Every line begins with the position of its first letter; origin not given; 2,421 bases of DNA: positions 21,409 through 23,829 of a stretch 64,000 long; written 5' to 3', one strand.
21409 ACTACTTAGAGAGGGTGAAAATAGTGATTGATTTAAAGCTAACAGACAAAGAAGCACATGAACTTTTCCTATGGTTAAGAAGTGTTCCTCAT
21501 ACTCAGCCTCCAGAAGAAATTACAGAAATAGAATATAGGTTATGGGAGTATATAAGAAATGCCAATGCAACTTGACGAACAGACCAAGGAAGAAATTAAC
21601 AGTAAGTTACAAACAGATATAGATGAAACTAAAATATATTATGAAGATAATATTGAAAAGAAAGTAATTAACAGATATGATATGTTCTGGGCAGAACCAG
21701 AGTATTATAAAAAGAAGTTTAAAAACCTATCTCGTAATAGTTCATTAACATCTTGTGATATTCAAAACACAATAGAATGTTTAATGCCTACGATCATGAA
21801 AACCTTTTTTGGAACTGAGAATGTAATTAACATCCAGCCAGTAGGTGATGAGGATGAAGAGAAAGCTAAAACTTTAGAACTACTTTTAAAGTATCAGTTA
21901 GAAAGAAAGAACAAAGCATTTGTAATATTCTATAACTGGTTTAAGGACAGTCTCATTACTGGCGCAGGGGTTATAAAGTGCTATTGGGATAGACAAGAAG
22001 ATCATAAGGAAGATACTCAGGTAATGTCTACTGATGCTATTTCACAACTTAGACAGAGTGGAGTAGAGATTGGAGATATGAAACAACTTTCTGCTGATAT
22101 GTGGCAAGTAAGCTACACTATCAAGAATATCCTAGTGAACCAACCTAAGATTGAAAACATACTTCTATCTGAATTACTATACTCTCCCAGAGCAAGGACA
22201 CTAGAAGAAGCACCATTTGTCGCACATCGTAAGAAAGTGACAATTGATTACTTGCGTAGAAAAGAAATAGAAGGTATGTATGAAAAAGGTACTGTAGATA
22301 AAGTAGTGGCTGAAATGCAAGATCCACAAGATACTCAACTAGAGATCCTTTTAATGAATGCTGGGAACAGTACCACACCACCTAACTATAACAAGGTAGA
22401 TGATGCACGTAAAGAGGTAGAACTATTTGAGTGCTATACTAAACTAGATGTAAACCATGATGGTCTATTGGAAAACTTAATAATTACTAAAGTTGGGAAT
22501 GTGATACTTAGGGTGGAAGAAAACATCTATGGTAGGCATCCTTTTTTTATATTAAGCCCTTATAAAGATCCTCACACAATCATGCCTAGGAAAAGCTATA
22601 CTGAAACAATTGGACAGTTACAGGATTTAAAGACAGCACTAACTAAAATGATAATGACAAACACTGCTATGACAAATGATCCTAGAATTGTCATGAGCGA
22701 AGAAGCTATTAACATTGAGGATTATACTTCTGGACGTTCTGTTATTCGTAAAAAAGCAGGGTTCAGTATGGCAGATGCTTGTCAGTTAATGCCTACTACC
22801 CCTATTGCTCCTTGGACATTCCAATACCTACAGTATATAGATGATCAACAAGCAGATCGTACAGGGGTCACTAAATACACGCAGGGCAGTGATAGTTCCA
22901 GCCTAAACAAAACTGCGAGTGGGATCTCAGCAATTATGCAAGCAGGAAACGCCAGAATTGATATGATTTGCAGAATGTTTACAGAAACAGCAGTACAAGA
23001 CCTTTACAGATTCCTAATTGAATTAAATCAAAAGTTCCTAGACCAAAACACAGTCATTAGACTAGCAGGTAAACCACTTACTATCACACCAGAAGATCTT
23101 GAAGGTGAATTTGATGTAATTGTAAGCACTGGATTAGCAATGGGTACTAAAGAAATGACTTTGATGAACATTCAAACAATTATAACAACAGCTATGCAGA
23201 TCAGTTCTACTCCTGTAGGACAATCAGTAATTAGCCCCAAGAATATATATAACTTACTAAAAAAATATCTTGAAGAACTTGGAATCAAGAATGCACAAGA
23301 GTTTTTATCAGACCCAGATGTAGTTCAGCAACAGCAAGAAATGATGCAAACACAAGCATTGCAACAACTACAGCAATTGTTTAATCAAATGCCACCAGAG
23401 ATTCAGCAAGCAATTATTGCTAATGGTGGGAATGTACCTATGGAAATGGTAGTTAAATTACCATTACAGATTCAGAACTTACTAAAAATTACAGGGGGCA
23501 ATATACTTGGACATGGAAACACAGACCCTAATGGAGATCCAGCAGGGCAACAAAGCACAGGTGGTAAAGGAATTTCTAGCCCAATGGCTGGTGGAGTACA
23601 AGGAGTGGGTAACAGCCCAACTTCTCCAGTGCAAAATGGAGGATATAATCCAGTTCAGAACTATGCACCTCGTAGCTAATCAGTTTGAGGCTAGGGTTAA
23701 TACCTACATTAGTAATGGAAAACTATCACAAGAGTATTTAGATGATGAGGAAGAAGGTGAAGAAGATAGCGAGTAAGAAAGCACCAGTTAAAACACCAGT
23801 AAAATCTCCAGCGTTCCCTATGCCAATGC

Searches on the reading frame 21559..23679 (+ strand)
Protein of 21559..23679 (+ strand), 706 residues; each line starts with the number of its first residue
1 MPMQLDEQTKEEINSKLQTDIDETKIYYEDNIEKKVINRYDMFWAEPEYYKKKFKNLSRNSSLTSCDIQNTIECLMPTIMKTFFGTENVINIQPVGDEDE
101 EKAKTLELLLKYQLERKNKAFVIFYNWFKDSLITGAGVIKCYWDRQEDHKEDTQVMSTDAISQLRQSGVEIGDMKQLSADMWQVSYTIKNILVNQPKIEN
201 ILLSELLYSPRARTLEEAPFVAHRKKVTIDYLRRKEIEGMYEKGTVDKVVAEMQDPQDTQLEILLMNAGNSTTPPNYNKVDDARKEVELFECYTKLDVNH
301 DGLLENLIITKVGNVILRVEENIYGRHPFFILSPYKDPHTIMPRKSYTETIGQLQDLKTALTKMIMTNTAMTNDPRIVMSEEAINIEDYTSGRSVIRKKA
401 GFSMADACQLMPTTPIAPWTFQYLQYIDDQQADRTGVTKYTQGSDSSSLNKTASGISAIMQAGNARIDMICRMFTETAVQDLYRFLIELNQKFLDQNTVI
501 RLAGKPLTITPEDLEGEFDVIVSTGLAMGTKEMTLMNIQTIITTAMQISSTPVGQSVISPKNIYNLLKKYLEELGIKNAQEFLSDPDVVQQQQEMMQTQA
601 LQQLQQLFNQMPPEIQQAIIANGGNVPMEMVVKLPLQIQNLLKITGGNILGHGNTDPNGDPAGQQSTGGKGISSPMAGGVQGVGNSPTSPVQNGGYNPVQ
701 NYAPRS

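Call 10: search_protein_families(library=phrogs, proteins=[window:21559-23679:+], max_evalue=0.01)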
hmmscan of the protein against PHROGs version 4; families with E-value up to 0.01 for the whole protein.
window:21559-23679:+ (706 aa): 4 families
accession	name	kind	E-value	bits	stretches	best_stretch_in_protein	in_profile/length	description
phrog_1216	-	head and packaging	1.2e-103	349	1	3-617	6-629/714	portal protein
phrog_332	-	connector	2.1e-22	80.2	1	55-622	52-544/560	head-tail adaptor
phrog_156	-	head and packaging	3.6e-13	49.8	1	90-606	84-598/681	portal protein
phrog_449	-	connector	0.0057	16.2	1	511-612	406-506/520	head-tail adaptor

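Call 42: search_dna_similar(query=window:21559-23679:+, collection=phages, mode=protein, max_evalue=1e-10, max_rows=15)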
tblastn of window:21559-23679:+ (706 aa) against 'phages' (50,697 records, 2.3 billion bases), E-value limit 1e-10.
Records with a match: 392; places in all: 394; records where one place covers at least 80% of the query: 9.
Best place of each record, by identity: <60% 392.
By first word of the organism name: Pseudomonas 192; Vibrio 55; Escherichia 18; Rhizobium 16; Salmonella 16; Aeromonas 11; Erwinia 9; Proteus 8; Stenotrophomonas 8; Sulfitobacter 7; and 22 more.
By host as written in the record: Pseudomonas aeruginosa 78; - 60; Pseudomonas aeruginosa PAO1 23; Pseudomonas aeruginosa ATCC 27853 15; Pseudomonas sp. 11; Escherichia coli 10; Aeromonas hydrophila 9; Stenotrophomonas maltophilia 8; and 107 more.
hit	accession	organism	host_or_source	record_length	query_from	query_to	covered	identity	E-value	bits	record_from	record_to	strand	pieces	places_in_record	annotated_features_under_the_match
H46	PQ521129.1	Photobacterium phage PhCF1.2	Photobacterium ganghwense CF1.2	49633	44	586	77%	29.7%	5e-55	210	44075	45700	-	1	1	portal protein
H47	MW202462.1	Caudoviricetes sp.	Manatee Spring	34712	8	582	81%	27.6%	8e-58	219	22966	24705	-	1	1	head to tail connecting protein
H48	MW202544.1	Bacteriophage sp.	Manatee Spring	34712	8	582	81%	27.6%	8e-58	219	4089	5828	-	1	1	head to tail connecting protein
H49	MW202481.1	Caudoviricetes sp.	Manatee Spring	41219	12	585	81%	27.2%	2e-56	214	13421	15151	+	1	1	head to tail connecting protein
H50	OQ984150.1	Phage C72C1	-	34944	1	587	83%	26.6%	1e-50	197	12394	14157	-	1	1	portal protein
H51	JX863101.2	Pseudomonas phage UFV-P2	Pseudomonas fluorescens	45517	61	587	75%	29.7%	2e-50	197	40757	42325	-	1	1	portal protein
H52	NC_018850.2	Pseudomonas phage UFV-P2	Pseudomonas fluorescens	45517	61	587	75%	29.7%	2e-50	197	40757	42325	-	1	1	portal protein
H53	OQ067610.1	Pseudomonas phage FJK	Pseudomonas aeruginosa Paer40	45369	61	587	75%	29.5%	2e-50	196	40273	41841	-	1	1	portal (connector) protein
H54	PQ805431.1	Pseudomonas phage MME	Pseudomonas aeruginosa ATCC 27853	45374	61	587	75%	29.4%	5e-50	195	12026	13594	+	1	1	cell envelope integrity protein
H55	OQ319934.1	Pseudomonas phage bmx-p1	Pseudomonas aeruginosa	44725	61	587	75%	29.4%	5e-50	195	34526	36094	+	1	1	portal protein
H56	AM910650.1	Bruynoghevirus LUZ24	Pseudomonas aeruginosa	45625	61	587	75%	29.2%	4e-50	195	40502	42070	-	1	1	gp65: portal protein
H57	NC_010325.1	Bruynoghevirus LUZ24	Pseudomonas aeruginosa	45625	61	587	75%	29.2%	4e-50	195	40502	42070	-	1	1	gp65: portal protein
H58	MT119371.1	Pseudomonas phage oldone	Pseudomonas aeruginosa PAO1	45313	61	587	75%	29.2%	6e-50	195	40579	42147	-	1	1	portal protein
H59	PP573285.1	Pseudomonas phage vB_PaeP_SIIA-P2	Pseudomonas aeruginosa 7-61-29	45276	61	587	75%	29.2%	6e-50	195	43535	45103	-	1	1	portal (connector) protein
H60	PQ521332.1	Pseudomonas phage vB_PaeP_1647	Pseudomonas aeruginosa PAO1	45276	61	587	75%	29.2%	6e-50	195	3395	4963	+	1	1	record has no annotation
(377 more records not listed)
